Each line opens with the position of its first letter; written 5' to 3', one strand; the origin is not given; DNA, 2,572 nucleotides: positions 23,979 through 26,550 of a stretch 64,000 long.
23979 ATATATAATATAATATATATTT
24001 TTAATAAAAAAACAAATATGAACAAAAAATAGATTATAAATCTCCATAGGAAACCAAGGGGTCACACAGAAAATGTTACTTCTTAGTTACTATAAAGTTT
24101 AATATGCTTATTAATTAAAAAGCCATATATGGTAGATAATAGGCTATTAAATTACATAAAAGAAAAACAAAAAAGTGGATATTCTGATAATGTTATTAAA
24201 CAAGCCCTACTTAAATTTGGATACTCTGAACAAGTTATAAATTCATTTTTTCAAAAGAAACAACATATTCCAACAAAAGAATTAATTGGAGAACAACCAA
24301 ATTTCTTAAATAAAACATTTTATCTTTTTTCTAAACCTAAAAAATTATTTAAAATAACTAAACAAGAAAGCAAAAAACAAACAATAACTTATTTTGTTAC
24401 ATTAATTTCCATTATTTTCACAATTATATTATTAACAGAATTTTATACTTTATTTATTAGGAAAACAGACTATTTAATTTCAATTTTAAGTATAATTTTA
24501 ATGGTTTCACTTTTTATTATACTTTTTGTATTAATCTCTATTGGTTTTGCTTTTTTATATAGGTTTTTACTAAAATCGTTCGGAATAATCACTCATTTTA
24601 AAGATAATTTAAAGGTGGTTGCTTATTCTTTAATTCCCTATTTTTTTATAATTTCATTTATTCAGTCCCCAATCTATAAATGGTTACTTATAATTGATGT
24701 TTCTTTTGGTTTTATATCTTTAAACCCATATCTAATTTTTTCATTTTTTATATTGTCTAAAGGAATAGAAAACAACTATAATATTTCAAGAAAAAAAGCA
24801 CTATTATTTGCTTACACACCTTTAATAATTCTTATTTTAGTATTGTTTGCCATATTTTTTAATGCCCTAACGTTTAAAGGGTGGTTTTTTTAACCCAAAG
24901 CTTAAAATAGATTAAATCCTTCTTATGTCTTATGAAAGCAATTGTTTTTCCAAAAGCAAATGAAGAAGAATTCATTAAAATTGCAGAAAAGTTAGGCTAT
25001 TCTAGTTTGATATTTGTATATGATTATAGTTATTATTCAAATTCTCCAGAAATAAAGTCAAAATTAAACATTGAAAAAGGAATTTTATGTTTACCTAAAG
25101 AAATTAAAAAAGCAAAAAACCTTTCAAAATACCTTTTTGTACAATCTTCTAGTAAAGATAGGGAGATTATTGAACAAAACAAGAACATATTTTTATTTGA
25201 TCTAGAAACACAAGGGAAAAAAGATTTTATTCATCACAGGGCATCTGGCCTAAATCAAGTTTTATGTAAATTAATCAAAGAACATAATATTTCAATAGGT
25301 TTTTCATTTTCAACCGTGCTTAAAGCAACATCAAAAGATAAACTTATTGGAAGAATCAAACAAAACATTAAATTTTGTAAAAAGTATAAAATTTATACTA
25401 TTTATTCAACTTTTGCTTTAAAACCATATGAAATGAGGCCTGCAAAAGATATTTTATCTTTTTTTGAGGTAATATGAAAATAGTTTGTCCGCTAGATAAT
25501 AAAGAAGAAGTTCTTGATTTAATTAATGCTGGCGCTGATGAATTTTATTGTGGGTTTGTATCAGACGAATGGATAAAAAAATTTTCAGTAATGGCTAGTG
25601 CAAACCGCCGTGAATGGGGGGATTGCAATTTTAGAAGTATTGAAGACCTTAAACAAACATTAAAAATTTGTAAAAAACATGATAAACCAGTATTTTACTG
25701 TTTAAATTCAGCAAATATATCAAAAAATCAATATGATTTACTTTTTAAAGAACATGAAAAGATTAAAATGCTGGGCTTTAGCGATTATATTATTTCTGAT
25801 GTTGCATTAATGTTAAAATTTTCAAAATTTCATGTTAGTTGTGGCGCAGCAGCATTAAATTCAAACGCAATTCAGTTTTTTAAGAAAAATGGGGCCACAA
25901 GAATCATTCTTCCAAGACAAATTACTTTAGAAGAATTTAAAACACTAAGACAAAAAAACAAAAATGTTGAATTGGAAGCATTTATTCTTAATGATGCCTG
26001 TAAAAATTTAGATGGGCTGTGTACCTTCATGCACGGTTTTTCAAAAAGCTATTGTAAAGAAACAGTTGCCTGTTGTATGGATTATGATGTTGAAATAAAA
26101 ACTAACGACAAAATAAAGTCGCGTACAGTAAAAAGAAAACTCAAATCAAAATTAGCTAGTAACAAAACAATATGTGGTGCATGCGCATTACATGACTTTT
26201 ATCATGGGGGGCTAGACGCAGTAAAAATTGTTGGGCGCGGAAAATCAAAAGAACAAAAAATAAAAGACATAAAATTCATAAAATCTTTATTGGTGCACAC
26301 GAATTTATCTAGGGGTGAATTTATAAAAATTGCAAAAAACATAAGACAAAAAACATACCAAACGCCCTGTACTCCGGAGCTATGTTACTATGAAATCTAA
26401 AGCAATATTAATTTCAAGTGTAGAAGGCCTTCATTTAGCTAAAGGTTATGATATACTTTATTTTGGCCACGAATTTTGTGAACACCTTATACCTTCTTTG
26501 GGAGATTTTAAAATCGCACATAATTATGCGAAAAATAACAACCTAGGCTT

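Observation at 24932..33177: Compact island combining a U32 pair, an A24 prepilin peptidase, HxsD-like paralogs, two radical-SAM/SPASM enzymes, a His-tailed peptide and a HemN-like radical SAM: a possible archaeal HXS-type peptide-maturation system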

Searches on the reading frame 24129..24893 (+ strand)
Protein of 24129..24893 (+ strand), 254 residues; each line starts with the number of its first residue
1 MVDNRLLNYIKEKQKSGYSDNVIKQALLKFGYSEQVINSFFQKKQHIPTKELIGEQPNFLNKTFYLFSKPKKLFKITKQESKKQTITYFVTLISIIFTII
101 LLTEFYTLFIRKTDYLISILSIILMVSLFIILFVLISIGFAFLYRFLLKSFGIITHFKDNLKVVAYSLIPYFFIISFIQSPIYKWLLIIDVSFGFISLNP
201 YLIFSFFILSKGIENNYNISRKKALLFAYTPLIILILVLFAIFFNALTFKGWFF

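Call 77: search_protein_families(library=pfam, proteins=[window:24129-24893:+], max_evalue=0.01)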
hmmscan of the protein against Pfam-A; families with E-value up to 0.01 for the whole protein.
window:24129-24893:+ (254 aa): 1 family
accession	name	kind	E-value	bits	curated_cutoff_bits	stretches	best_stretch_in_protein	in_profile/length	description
PF04893.22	Yip1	-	1.2e-11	45.3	28.6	1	66-242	3-173/173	Yip1 domain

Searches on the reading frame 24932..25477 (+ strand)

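Call 3: search_protein_families(library=pfam, proteins=[window:24932-25477:+], max_evalue=0.1)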
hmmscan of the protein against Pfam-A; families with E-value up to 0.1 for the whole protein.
window:24932-25477:+ (181 aa): 1 family
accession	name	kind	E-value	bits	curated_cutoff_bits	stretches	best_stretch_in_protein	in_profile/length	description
PF01876.22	RNase_P_p30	-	2.8e-07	30.6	35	1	102-180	121-199/214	RNase P subunit p30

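Call 4: search_protein_families(library=ncbifam, proteins=[window:24932-25477:+], max_evalue=0.1)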
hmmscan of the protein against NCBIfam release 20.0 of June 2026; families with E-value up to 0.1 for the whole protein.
window:24932-25477:+ (181 aa): 3 families
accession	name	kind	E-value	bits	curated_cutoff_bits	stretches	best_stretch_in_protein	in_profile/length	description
NF046111.1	RNaseP3Mthb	equivalog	7.6e-16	58.6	200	1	9-180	13-198/236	ribonuclease P protein component 3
NF046108.1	RNaseP3Mthcoc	equivalog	2.1e-09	37.3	250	1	54-179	66-188/227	ribonuclease P protein component 3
NF003023.0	PRK03892.1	equivalog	1.1e-07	31.5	323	1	100-177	111-190/217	Ribonuclease P protein component 3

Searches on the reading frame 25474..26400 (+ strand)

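Call 3: search_protein_families(library=pfam, proteins=[window:25474-26400:+], max_evalue=0.1)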
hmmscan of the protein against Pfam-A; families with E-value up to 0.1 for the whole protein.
window:25474-26400:+ (308 aa): 1 family
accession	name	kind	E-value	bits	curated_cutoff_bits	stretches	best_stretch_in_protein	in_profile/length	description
PF01136.24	Peptidase_U32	-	6.6e-27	94.7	22.4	1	96-266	10-188/233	Peptidase family U32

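Call 4: search_protein_families(library=ncbifam, proteins=[window:25474-26400:+], max_evalue=0.1)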
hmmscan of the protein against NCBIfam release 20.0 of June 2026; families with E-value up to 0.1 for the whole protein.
window:25474-26400:+ (308 aa): 3 families
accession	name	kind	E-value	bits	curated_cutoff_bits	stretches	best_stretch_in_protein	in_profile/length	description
NF047963.1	quinone_UbiU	equivalog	3.4e-19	69.2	440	1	1-213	1-206/331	ubiquinone anaerobic biosynthesis protein UbiU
NF011996.0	PRK15452.1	equivalog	3.5e-14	52.5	534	1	53-224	44-222/449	prephenate-dependent tRNA uridine(34) hydroxylase TrhP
NF047965.1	quinone_UbiV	equivalog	0.0067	16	275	1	117-170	105-160/292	ubiquinone anaerobic biosynthesis protein UbiV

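Call 65: search_protein_families(library=padloc, proteins=[window:25474-26400:+], max_evalue=0.001)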
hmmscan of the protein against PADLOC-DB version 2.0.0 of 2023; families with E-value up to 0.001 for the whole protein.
window:25474-26400:+ (308 aa): 0 families
